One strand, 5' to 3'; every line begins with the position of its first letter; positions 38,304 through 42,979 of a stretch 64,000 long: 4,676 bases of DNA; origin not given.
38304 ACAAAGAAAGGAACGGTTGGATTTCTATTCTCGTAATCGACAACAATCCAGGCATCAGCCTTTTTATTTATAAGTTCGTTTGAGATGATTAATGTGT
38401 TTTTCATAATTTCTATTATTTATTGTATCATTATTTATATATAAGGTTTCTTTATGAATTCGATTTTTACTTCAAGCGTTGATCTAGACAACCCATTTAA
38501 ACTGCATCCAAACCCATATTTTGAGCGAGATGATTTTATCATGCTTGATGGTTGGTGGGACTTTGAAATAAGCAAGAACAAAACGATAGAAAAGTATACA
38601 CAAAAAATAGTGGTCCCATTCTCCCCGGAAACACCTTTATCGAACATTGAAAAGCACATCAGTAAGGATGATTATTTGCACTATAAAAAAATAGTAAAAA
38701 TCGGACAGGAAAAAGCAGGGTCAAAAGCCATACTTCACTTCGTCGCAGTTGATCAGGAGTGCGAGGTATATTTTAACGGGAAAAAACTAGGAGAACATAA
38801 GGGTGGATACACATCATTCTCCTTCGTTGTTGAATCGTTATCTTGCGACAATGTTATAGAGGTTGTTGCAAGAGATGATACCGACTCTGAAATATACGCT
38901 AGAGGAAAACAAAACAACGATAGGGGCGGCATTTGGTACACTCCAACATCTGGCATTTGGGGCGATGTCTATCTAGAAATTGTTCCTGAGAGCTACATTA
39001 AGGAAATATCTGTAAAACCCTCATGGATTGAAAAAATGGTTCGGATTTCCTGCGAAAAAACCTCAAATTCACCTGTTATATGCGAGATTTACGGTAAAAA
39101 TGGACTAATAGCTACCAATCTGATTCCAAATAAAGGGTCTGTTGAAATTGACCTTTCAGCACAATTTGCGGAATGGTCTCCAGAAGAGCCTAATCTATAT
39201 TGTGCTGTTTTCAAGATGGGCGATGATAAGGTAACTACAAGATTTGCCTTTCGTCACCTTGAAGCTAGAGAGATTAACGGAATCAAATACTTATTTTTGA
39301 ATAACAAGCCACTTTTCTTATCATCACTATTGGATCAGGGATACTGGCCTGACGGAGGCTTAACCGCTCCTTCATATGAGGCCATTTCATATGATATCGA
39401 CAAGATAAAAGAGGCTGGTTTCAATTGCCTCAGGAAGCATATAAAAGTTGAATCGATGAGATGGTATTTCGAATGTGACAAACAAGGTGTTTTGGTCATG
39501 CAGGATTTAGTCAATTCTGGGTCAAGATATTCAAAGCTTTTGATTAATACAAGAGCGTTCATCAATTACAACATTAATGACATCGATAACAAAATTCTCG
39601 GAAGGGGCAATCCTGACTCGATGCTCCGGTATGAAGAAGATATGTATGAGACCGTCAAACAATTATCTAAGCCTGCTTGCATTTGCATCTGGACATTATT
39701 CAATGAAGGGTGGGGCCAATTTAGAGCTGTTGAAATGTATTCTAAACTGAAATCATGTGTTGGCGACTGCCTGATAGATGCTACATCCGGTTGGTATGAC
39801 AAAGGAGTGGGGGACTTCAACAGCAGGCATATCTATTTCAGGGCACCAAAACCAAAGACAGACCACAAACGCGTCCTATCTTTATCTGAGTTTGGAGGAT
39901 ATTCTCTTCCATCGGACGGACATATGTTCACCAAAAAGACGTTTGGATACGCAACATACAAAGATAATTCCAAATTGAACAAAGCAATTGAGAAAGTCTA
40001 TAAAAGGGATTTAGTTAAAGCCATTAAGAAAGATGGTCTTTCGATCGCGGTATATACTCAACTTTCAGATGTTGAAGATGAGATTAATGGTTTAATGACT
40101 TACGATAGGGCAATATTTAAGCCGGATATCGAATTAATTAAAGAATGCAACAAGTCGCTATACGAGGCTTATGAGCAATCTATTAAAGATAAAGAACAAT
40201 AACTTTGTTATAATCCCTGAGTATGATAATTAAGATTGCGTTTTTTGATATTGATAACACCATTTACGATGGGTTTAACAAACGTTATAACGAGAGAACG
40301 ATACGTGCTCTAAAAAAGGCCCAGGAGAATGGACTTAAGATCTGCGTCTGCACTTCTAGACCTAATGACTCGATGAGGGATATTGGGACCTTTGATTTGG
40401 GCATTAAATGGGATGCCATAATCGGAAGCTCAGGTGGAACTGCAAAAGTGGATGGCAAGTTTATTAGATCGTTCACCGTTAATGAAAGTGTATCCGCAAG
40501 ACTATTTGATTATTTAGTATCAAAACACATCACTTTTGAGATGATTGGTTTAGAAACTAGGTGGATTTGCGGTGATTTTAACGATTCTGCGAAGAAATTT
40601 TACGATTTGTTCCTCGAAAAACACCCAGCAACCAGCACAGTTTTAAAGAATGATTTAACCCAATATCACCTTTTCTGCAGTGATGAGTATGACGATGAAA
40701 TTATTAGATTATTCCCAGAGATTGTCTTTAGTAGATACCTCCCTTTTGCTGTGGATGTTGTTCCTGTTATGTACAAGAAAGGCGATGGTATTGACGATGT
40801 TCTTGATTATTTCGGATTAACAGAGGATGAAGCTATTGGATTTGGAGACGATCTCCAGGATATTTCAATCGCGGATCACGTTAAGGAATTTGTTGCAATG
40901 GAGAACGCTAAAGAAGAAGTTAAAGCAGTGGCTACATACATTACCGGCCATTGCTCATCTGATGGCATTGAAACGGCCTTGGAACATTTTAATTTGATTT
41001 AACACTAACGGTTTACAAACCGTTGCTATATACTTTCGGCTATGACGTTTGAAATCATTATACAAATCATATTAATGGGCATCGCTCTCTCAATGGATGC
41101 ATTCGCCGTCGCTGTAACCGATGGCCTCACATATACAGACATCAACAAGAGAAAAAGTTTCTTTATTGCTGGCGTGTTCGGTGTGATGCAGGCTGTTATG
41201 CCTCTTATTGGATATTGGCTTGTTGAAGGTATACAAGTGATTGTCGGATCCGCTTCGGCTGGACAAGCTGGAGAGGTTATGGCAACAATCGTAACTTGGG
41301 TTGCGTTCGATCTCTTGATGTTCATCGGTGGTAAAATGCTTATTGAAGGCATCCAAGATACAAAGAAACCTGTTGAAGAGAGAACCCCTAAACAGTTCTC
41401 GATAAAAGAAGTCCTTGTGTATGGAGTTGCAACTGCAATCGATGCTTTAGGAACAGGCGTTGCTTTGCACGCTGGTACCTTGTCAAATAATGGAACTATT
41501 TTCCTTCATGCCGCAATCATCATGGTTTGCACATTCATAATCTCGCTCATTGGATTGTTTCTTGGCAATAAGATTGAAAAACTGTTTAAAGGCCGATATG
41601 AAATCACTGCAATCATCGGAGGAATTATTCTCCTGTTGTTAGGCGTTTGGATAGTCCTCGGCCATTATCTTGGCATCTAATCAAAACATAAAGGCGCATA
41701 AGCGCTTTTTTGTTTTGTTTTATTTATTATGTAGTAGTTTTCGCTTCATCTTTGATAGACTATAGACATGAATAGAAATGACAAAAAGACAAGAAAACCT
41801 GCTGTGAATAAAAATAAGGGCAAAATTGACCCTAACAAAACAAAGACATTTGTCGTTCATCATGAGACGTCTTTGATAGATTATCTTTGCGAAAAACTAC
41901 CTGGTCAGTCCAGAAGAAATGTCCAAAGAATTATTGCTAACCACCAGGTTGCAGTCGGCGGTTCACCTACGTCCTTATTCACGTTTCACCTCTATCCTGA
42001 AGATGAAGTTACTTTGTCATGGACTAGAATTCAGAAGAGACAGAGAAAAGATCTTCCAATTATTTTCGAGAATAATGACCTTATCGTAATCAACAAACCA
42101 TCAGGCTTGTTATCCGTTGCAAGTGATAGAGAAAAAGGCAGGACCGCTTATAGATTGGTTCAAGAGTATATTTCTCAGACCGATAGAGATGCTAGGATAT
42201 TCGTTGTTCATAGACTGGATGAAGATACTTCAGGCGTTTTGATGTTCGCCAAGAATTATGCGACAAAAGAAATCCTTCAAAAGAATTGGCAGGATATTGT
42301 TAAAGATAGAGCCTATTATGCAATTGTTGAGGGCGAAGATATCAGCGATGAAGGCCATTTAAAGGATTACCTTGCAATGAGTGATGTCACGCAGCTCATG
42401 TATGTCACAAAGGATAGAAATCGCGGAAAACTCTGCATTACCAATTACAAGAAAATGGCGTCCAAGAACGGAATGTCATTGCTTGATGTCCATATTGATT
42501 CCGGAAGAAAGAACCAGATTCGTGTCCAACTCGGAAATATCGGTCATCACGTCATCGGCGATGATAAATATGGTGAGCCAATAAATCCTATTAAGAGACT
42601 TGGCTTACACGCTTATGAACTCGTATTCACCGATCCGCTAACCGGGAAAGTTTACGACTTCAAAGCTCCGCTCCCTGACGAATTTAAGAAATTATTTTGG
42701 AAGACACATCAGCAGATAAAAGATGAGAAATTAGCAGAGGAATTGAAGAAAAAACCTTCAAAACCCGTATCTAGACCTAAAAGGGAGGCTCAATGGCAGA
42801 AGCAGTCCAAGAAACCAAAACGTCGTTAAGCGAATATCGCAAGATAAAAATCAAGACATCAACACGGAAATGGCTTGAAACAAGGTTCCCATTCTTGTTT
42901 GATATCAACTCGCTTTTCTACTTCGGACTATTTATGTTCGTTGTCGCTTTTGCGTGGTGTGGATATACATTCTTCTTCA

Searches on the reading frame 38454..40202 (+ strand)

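Call 18: search_protein_families(library=pfam, proteins=[window:38454-40202:+], max_evalue=0.001)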
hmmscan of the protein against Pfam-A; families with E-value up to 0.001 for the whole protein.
window:38454-40202:+ (582 aa): 3 families
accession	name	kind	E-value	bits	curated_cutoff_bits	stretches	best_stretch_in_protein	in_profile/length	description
PF02837.24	Glyco_hydro_2_N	-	1.4e-08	35.3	28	1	73-175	65-166/169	Glycosyl hydrolases family 2, sugar binding domain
PF22666.2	Glyco_hydro_2_N2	-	2.9e-05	24.6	27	1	74-144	49-122/167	Glycosyl hydrolase 2 galactose-binding domain-like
PF02836.23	Glyco_hydro_2_C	-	0.00089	18.9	21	0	280-434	8-151/302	Glycosyl hydrolases family 2, TIM barrel domain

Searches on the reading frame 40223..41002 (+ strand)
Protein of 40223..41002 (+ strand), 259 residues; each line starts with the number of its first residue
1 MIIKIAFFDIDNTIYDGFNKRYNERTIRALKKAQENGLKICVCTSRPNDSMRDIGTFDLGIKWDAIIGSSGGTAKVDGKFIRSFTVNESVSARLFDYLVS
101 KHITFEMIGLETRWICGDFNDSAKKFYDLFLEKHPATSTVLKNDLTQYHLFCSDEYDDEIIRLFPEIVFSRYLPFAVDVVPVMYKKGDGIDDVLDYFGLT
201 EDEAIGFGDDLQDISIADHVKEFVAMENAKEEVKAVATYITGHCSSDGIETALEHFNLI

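Call 19: search_protein_families(library=pfam, proteins=[window:40223-41002:+], max_evalue=0.001)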
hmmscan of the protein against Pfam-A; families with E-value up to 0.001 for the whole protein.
window:40223-41002:+ (259 aa): 4 families
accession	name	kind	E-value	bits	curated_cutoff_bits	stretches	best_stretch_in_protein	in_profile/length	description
PF08282.18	Hydrolase_3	-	3.4e-34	119.2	20.9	1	7-253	2-255/255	haloacid dehalogenase-like hydrolase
PF00702.32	Hydrolase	-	0.00021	22.2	26.4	0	26-78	103-157/191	haloacid dehalogenase-like hydrolase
PF13419.12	HAD_2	-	0.00035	21.2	23.8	0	156-219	105-170/178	Haloacid dehalogenase-like hydrolase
PF05116.19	S6PP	-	0.00037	20.6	20.3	0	176-258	156-247/247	Sucrose-6F-phosphate phosphohydrolase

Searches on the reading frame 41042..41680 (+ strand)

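Call 19: search_protein_families(library=pfam, proteins=[window:41042-41680:+], max_evalue=0.001)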
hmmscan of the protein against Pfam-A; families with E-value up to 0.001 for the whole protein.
window:41042-41680:+ (212 aa): 1 family
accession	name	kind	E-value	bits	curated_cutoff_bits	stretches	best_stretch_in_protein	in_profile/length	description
PF02659.21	Mntp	-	1.9e-29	102.9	24.4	1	34-204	2-151/152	Putative manganese efflux pump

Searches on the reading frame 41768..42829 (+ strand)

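Call 19: search_protein_families(library=pfam, proteins=[window:41768-42829:+], max_evalue=0.001)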
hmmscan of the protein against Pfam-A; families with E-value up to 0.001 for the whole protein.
window:41768-42829:+ (353 aa): 1 family
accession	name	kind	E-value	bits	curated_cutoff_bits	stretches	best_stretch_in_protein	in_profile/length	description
PF00849.27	PseudoU_synth_2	-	7.6e-28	98.1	26.8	1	104-255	1-150/152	RNA pseudouridylate synthase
